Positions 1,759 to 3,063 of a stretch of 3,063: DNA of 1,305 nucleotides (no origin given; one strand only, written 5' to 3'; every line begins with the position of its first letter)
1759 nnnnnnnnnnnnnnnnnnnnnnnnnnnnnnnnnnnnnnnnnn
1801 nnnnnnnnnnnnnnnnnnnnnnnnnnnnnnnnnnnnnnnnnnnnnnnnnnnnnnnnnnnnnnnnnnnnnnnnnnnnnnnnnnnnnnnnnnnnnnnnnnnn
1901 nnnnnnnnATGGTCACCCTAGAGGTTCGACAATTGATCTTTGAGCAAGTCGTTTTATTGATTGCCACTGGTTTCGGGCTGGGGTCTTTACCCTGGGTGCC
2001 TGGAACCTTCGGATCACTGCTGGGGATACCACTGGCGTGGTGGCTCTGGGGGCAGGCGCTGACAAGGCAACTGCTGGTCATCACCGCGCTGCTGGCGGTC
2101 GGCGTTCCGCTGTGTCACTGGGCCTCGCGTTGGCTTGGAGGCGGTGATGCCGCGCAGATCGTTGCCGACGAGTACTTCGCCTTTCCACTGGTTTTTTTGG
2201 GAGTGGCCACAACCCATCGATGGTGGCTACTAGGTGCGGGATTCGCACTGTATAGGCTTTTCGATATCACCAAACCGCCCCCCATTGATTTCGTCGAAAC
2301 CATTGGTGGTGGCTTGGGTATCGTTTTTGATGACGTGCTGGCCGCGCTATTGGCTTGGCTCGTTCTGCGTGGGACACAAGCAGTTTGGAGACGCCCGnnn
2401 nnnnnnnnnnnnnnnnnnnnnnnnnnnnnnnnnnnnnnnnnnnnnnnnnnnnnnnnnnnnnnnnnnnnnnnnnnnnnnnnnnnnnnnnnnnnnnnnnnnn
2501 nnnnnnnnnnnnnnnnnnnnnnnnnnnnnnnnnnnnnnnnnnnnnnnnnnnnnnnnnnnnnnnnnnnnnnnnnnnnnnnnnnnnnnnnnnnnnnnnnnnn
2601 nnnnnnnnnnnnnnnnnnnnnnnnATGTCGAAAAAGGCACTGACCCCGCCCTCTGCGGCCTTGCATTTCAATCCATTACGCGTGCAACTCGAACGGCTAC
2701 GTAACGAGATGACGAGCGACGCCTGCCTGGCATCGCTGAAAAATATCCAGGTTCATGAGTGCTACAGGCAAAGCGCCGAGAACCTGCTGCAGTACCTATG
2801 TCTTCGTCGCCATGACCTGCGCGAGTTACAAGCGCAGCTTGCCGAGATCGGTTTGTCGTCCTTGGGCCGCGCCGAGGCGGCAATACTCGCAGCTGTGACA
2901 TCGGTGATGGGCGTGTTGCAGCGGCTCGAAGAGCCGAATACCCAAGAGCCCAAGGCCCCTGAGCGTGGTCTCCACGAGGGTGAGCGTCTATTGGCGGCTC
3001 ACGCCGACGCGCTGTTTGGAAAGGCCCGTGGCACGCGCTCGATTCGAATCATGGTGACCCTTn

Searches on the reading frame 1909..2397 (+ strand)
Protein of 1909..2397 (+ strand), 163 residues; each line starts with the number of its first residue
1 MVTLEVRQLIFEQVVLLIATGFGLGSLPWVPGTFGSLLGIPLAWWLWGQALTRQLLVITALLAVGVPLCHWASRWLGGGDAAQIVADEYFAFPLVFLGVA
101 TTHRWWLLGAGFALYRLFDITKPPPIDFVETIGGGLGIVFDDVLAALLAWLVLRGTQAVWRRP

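Call 9: find_encoding_contigs(protein=window:1909-2397:+, flank=10000, max_places=10)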
Protein window:1909-2397:+ (163 aa): 24 contigs read that carry it; 10 places shown.
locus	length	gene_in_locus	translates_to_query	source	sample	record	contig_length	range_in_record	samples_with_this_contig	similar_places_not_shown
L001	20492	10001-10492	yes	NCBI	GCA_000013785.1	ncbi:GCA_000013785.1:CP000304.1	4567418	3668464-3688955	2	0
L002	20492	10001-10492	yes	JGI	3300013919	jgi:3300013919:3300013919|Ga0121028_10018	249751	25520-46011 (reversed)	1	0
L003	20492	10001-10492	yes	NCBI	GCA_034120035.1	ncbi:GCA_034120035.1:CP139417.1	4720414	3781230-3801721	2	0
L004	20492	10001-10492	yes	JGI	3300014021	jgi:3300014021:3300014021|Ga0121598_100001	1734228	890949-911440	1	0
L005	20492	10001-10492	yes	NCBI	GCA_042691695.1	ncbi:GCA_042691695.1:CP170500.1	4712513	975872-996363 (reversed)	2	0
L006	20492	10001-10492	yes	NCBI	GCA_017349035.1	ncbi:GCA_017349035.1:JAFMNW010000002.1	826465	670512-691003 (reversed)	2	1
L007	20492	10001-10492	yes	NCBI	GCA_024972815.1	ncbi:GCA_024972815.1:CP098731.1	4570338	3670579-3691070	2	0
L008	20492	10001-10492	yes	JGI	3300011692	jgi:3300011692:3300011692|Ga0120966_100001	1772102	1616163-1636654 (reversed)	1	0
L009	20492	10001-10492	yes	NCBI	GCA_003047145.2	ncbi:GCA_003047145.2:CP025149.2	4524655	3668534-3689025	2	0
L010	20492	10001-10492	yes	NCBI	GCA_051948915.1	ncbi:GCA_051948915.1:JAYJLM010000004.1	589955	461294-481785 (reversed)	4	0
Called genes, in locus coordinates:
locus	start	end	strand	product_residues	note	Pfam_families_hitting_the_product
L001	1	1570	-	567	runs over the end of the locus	-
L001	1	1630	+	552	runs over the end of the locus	PF22483:Mu-transpos_C_2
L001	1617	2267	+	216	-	PF01695:IstB_IS21, PF20720:nSTAND3 (weak)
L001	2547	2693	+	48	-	-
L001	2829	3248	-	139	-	PF01609:DDE_Tnp_1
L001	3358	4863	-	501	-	PF13655:RVT_N, PF00078:RVT_1, PF08388:GIIM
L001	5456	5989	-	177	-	PF05598:DUF772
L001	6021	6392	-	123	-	PF09722:Xre_MbcA_ParS_C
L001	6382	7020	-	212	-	PF00459:Inositol_P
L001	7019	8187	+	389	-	PF01527:HTH_Tnp_1, PF13384:HTH_23 (weak), PF13276:HTH_21, PF00665:rve, PF13333:rve_2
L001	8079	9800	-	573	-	PF00999:Na_H_Exchanger, PF02080:TrkA_C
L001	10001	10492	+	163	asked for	PF04608:PgpA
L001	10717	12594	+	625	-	PF00224:PK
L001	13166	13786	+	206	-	PF00589:Phage_integrase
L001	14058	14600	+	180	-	PF00892:EamA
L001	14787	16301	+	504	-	PF00665:rve, PF22483:Mu-transpos_C_2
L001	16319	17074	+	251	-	PF01695:IstB_IS21, PF20720:nSTAND3 (faint)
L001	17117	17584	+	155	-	PF00892:EamA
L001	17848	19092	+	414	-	PF07514:TraI_2, PF07515:TraI_2_C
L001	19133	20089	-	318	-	PF20390:DUF6685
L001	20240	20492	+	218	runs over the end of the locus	PF02586:SRAP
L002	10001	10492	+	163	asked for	PF04608:PgpA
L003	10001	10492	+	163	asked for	PF04608:PgpA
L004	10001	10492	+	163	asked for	PF04608:PgpA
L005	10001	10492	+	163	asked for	PF04608:PgpA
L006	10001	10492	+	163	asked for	PF04608:PgpA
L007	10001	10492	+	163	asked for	PF04608:PgpA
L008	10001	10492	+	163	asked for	PF04608:PgpA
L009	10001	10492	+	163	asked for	PF04608:PgpA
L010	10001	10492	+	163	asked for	PF04608:PgpA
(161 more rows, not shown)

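Call 10: search_protein_families(library=pfam, proteins=[window:1909-2397:+])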
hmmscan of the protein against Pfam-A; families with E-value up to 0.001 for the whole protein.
window:1909-2397:+ (163 aa): 1 family
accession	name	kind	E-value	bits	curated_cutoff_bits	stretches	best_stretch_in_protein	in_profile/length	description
PF04608.18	PgpA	-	9.6e-34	116.8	28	1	17-155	1-139/141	Phosphatidylglycerophosphatase A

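Call 12: find_homologous_proteins(query=window:1909-2397:+)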
Query window:1909-2397:+ (163 aa): 3746 proteins with E <= 0.001 among 5003 candidates; the best 120 are listed.
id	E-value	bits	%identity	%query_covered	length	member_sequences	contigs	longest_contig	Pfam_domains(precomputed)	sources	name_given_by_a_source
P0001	1.1e-98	346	98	100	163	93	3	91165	PF04608.19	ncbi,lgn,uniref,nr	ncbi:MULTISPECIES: phosphatidylglycerophosphatase A family protein [Stutzerimonas stutzeri subgroup]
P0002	1.1e-92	327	93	100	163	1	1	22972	PF04608.19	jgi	-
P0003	9.7e-84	298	86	99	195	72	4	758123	PF04608.19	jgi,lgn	-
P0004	4.3e-76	273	82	87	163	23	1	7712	PF04608.19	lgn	-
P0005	2.6e-75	270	99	77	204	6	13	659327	PF04608.19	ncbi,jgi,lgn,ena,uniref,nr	ncbi:phosphatidylglycerophosphatase A [Stutzerimonas stutzeri]|jgi:phosphatidylglycerophosphatase A|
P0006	3.3e-62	228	69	94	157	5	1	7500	PF04608.19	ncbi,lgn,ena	-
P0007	1.3e-61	226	70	94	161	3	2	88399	PF04608.19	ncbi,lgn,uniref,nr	ncbi:phosphatidylglycerophosphatase A [Vreelandella rituensis]|uniref:Phosphatidylglycerophosphatase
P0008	1.4e-59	219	65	94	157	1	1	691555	PF04608.19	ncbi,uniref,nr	ncbi:phosphatidylglycerophosphatase A family protein [Billgrantia aerodenitrificans]|uniref:Phosphat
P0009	6.0e-59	217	65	94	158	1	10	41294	PF04608.19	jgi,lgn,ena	jgi:phosphatidylglycerophosphatase A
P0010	8.9e-59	216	64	94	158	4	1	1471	PF04608.19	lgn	-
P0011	9.3e-59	216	65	94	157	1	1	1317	PF04608.19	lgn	-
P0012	1.1e-57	213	66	93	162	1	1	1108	PF04608.19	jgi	-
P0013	2.0e-57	212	64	94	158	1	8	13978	PF04608.19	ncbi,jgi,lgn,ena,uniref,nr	ncbi:phosphatidylglycerophosphatase A [Salinicola salarius]|uniref:phosphatidylglycerophosphatase A 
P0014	3.2e-57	211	65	94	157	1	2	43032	PF04608.19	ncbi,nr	ncbi:MAG: phosphatidylglycerophosphatase A [Pseudomonadota bacterium]|nr:phosphatidylglycerophosphat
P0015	3.8e-57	211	65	93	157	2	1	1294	PF04608.19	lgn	-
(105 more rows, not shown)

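Call 13: find_encoding_contigs(protein=P0001, flank=3000, max_places=2)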
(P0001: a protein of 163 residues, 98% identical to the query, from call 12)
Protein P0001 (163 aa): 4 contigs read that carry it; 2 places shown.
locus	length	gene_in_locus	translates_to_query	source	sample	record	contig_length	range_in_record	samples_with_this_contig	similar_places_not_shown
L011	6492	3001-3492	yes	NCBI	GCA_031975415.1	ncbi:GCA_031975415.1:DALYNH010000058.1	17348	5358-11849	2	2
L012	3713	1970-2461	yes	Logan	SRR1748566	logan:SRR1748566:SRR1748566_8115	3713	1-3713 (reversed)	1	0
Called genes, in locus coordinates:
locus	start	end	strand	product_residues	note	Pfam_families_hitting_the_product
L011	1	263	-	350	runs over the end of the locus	PF00710:Asparaginase, PF17763:Asparaginase_C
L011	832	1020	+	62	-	-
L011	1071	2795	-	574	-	PF00999:Na_H_Exchanger, PF02080:TrkA_C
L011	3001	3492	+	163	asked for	PF04608:PgpA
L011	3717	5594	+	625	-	PF00224:PK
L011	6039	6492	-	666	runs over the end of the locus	PF07715:Plug, PF00593:TonB_dep_Rec_b-barrel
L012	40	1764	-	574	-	PF00999:Na_H_Exchanger, PF02080:TrkA_C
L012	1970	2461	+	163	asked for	PF04608:PgpA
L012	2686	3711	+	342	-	?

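Call 14: find_encoding_contigs(protein=P0002, flank=3000, max_places=2)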
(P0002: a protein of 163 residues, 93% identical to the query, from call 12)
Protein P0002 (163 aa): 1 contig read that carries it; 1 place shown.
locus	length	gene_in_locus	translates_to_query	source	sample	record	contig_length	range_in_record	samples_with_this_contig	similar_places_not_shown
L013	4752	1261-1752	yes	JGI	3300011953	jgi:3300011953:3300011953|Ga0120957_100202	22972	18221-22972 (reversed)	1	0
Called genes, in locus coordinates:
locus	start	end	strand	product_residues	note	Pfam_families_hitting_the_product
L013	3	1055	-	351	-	?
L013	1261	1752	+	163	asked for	PF04608:PgpA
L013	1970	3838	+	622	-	PF00224:PK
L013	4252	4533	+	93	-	PF13560:HTH_31 (weak), PF01381:HTH_3 (weak)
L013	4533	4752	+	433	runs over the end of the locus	PF13657:Couple_hipA, PF07804:HipA_C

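Call 15: find_encoding_contigs(protein=P0003, flank=3000, max_places=2)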
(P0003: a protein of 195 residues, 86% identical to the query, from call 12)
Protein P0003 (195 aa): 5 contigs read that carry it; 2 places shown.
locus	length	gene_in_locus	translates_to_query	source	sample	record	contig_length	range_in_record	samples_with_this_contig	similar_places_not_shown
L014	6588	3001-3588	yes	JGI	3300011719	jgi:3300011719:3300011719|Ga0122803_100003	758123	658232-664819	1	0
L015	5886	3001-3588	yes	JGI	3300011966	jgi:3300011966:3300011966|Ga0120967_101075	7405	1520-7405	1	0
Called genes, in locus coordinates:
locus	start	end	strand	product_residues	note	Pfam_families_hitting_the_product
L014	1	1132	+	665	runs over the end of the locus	PF02743:dCache_1, PF22673:MCP-like_PDC_1 (weak), PF00672:HAMP (weak), PF00015:MCPsignal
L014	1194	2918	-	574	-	PF00999:Na_H_Exchanger, PF02080:TrkA_C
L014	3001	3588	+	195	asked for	PF04608:PgpA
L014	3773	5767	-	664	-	PF05787:PhoX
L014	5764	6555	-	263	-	PF03544:TonB_C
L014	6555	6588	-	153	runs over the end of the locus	PF02472:ExbD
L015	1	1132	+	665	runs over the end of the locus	PF02743:dCache_1, PF22673:MCP-like_PDC_1, PF00672:HAMP (weak), PF00015:MCPsignal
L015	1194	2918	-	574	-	PF00999:Na_H_Exchanger, PF02080:TrkA_C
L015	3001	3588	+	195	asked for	PF04608:PgpA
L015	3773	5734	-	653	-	PF05787:PhoX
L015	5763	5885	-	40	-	?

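Call 16: find_encoding_contigs(protein=P0004, flank=3000, max_places=2)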
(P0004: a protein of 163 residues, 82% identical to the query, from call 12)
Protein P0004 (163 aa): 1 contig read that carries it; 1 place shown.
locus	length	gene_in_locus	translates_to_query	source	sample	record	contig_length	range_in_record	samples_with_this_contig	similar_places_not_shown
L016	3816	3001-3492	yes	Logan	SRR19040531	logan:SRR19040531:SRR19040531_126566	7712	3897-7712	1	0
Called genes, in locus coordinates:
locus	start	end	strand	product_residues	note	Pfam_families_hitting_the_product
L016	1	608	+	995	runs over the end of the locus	PF00989:PAS (faint), PF08448:PAS_4, PF01590:GAF, PF13185:GAF_2, PF08448:PAS_4 (weak), PF00512:HisKA, PF02518:HATPase_c, PF00072:Response_reg, +2 more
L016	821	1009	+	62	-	-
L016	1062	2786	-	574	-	PF00999:Na_H_Exchanger, PF02080:TrkA_C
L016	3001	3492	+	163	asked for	PF04608:PgpA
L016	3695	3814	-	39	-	?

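Call 21: find_related_loci(query=A3, collection=genome_contigs, flank=3500)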
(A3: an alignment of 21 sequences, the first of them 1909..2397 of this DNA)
Query A3 (163 aa) in genome_contigs; peptide patterns used: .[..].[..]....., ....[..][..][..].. (x = any residue, [..] = any of these).
319 stretches matched a pattern; 126 encode a relative of the query (tblastn E <= 1e-3); the best 80 are kept; 80 distinct loci.
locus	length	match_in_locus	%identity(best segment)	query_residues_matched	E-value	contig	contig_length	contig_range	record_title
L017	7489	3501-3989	100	1-163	6e-101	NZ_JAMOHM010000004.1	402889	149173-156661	Stutzerimonas frequens strain DNSP21 27DNSP21gv5C004, whole genome shotgun sequence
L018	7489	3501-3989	100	1-163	6e-101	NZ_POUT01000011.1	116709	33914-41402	Stutzerimonas stutzeri strain 24a75 NODE_11_length_116709_cov_20.2474, whole genome shotgun sequence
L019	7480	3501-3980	87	1-160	3e-78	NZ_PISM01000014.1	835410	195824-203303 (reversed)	Stutzerimonas kunmingensis strain BUN14 Contig_14, whole genome shotgun sequence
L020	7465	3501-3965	70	8-162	1e-64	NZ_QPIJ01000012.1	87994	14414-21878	Vreelandella rituensis strain TQ8S TQ-8S_scaffold12, whole genome shotgun sequence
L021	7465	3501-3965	69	8-162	4e-64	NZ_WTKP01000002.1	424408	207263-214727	Vreelandella zhuhanensis strain ZH2S ZH2S_scaffold2, whole genome shotgun sequence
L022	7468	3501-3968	65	7-162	2e-63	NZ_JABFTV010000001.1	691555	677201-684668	Billgrantia aerodenitrificans strain MCCC 1A11058 NODE_1_length_691555_cov_69.226707, whole genome shotgun sequence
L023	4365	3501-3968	64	7-162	2e-61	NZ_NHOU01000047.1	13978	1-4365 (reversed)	Salinicola salarius strain 1A01339 scaffold47, whole genome shotgun sequence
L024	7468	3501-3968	63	7-162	6e-61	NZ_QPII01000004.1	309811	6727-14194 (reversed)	Billgrantia montanilacus strain PYC7W PYG-7W_scaffold4, whole genome shotgun sequence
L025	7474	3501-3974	63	5-162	5e-60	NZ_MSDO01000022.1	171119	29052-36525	Salinicola socius strain SMB35 contig23, whole genome shotgun sequence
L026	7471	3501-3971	57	6-162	1e-56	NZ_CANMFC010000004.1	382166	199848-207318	Uncultured Kushneria sp. isolate 4-2069.fasta NODE_4, whole genome shotgun sequence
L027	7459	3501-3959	64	9-161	2e-56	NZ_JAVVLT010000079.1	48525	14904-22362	Marinobacter sp. OP 3.4 NODE_40_length_48525_cov_75.769383, whole genome shotgun sequence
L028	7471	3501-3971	57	6-162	1e-56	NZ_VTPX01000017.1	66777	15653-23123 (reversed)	Salinicola corii strain L3 Scaffold17_1, whole genome shotgun sequence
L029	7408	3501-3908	65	7-142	3e-55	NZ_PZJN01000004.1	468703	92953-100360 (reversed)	Salinicola halophyticus strain CR45 Salinicola-sp-CR45_contig_4, whole genome shotgun sequence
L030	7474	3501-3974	66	5-162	5e-55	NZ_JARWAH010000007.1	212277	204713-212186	Halomonas eurihalina strain DSM 5720 contig00007, whole genome shotgun sequence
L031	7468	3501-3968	60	7-162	3e-55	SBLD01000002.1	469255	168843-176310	Billgrantia azerbaijanica strain TBZ202 NODE_2_length_469255_cov_144.369398, whole genome shotgun sequence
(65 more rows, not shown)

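Call 24: find_homologous_proteins(query=L001:10717-12591:+)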
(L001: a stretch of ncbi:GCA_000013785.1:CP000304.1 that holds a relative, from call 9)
Query L001:10717-12591:+ (625 aa): 7924 proteins with E <= 0.001 among 8000 candidates; the best 120 are listed.
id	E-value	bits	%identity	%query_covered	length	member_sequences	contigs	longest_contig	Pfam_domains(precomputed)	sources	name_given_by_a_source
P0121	0.0e+0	1321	96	100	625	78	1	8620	PF00224.28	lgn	-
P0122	0.0e+0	1283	94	99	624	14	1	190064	PF00224.28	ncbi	-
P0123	0.0e+0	1253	100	91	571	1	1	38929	PF00224.28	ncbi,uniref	ncbi:pyruvate kinase [Stutzerimonas stutzeri]|uniref:pyruvate kinase n=1 Tax=Stutzerimonas stutzeri 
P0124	0.0e+0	1149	84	99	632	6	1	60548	PF00224.28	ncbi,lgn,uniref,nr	ncbi:pyruvate kinase [Pseudomonas stutzeri]|uniref:pyruvate kinase n=1 Tax=Stutzerimonas stutzeri Ta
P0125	0.0e+0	1116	83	99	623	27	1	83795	PF00224.28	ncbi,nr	ncbi:pyruvate kinase [Pseudomonas stutzeri]|nr:pyruvate kinase [Stutzerimonas stutzeri]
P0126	0.0e+0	1016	100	74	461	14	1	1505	PF00224.28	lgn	-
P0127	5.3e-298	1007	77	96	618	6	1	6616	PF00224.28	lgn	-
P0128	1.5e-286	970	100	71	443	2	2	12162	PF00224.28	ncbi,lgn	-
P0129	2.5e-285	966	73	97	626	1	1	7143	PF00224.28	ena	-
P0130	1.1e-280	950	72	98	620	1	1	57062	PF00224.28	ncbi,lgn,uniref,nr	ncbi:pyruvate kinase [Stutzerimonas azotifigens]|uniref:pyruvate kinase n=1 Tax=Stutzerimonas azotif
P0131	7.7e-277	937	70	98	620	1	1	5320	PF00224.28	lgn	-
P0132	5.6e-270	915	67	99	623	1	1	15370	PF00224.28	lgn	-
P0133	1.6e-266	903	68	97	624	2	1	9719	PF00224.28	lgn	-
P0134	4.8e-251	852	65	96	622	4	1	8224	PF00224.28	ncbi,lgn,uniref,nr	ncbi:pyruvate kinase [Pseudomonas sp.]|uniref:pyruvate kinase n=1 Tax=Pseudomonas sp. TaxID=306 RepI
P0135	2.1e-245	834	66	95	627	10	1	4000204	PF00224.28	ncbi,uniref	ncbi:pyruvate kinase [Stutzerimonas urumqiensis]|uniref:pyruvate kinase n=1 Tax=Stutzerimonas urumqi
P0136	1.2e-203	696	56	98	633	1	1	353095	PF00224.28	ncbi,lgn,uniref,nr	ncbi:pyruvate kinase [Pseudomonas duriflava]|uniref:pyruvate kinase n=1 Tax=Pseudomonas duriflava Ta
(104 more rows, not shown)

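Call 25: find_encoding_contigs(protein=P0122, flank=3000, max_places=1)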
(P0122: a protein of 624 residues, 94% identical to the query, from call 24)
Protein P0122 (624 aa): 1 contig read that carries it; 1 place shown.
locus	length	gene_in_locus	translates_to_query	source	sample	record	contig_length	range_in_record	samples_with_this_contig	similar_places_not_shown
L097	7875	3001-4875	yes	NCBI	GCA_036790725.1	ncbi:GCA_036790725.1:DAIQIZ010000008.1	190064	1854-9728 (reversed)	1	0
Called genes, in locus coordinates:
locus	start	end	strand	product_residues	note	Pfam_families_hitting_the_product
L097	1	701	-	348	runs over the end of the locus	PF01212:Beta_elim_lyase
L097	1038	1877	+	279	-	PF13714:PEP_mutase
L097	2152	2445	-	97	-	PF01636:APH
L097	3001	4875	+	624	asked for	PF00224:PK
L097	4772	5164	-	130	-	-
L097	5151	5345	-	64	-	-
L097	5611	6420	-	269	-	PF05985:EutC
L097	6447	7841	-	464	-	PF06751:EutB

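Call 26: find_encoding_contigs(protein=P0124, flank=3000, max_places=1)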
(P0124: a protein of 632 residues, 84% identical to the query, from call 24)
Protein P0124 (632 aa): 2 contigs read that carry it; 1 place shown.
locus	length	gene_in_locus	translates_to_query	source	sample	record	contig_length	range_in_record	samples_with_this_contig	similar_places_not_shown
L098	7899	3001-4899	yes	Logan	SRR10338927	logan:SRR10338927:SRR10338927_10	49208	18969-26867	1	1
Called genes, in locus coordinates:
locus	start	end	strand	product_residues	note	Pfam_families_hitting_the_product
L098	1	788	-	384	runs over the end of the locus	PF25919:BSH_CusB (faint), PF25917:BSH_RND, PF25876:HH_MFP_RND, PF25944:Beta-barrel_RND, PF25967:RND-MFP_C, PF25989:YknX_C (weak)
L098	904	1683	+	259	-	PF00072:Response_reg, PF00486:Trans_reg_C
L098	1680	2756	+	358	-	PF00672:HAMP, PF13581:HATPase_c_2 (faint), PF00512:HisKA, PF02518:HATPase_c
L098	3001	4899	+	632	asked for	PF00224:PK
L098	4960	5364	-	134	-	PF20337:DUF6632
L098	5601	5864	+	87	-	PF09907:HigB_toxin (weak)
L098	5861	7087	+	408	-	PF06114:Peptidase_M78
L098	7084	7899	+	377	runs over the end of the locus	PF14350:Beta_protein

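Call 27: find_encoding_contigs(protein=P0125, flank=3000, max_places=1)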
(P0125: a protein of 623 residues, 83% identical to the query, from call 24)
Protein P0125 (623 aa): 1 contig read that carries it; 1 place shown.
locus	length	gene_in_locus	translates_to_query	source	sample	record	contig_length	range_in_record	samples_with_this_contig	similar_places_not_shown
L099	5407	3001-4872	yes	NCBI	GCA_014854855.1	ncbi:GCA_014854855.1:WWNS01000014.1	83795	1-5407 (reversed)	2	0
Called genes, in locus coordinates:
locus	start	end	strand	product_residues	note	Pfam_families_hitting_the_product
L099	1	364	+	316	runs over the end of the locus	PF16220:DUF4880, PF04773:FecR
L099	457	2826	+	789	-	PF07660:STN, PF07715:Plug, PF00593:TonB_dep_Rec_b-barrel, PF14905:OMP_b-brl_3 (faint)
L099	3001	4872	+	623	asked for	PF00224:PK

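Call 28: find_encoding_contigs(protein=P0127, flank=3000, max_places=1)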
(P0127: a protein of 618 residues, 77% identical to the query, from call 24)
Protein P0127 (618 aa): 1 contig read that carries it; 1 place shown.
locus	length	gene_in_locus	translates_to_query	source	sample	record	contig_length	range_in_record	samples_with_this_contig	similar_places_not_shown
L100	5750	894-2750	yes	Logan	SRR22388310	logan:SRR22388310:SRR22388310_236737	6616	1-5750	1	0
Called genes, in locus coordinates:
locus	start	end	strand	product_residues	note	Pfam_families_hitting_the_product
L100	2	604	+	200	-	?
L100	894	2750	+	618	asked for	PF00224:PK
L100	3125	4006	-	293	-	PF08238:Sel1 (faint)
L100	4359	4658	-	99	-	PF07238:PilZ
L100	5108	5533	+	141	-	PF13673:Acetyltransf_10, PF00583:Acetyltransf_1, PF13508:Acetyltransf_7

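Call 29: find_encoding_contigs(protein=P0130, flank=3000, max_places=1)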
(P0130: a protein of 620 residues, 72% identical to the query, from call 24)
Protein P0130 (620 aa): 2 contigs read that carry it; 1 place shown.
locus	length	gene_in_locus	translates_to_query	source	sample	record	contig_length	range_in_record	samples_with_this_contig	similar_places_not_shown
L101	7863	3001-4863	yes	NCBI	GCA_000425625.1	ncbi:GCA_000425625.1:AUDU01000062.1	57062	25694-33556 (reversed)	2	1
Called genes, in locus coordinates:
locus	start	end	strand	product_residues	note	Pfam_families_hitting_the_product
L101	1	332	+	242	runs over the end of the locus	-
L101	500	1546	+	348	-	PF03741:TerC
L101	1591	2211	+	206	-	PF09335:VTT_dom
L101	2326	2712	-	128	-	PF02627:CMD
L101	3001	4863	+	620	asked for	PF00224:PK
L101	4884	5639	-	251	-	PF00106:adh_short, PF08659:KR, PF13561:adh_short_C2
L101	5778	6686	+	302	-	PF06719:AraC_N, PF00165:HTH_AraC (weak), PF12833:HTH_18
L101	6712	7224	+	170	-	PF02870:Methyltransf_1N, PF01035:DNA_binding_1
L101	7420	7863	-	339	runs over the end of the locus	PF07012:Curlin_rpt (faint)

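Call 37: find_encoding_contigs(protein=P0135, flank=2500, max_places=1)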
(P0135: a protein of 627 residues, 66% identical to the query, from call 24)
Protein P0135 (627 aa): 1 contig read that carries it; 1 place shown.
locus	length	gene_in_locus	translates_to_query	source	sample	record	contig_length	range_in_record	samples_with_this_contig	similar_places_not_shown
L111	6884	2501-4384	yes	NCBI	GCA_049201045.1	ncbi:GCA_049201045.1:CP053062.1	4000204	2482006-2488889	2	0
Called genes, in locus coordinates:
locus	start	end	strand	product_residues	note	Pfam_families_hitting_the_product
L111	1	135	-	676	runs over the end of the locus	PF00724:Oxidored_FMN, PF00070:Pyr_redox (faint), PF00890:FAD_binding_2 (weak), PF01266:DAO (weak), PF03486:HI0933_like (weak), PF07992:Pyr_redox_2, PF12831:FAD_oxidored (weak), PF13450:NAD_binding_8, +2 more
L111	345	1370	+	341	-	-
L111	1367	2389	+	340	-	PF12625:Arabinose_bd, PF12833:HTH_18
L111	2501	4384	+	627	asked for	PF00224:PK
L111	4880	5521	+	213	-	PF11356:T2SSC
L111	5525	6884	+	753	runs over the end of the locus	PF21305:type_II_gspD_N0, PF03958:Secretin_N, PF00263:Secretin, PF05036:SPOR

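Call 38: find_encoding_contigs(protein=P0136, flank=2500, max_places=1)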
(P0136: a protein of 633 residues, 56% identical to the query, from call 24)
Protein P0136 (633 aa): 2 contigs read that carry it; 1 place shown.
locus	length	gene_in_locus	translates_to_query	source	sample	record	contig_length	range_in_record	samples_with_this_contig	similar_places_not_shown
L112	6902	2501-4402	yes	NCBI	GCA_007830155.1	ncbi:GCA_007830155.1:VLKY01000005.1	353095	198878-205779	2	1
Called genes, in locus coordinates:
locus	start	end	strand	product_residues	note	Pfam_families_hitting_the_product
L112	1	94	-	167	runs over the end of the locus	-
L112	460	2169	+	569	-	PF03717:PBP_dimer, PF00905:Transpeptidase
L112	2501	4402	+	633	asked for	PF00224:PK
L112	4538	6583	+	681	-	PF05649:Peptidase_M13_N, PF01431:Peptidase_M13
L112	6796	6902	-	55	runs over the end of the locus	-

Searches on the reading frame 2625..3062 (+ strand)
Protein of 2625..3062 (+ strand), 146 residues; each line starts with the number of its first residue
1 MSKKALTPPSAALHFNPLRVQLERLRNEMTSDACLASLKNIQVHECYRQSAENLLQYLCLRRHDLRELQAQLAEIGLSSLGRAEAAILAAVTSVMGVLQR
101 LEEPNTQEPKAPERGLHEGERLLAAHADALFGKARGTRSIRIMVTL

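Call 10: search_protein_families(library=pfam, proteins=[window:2625-3062:+])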
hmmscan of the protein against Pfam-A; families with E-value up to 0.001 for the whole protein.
window:2625-3062:+ (146 aa): 0 families
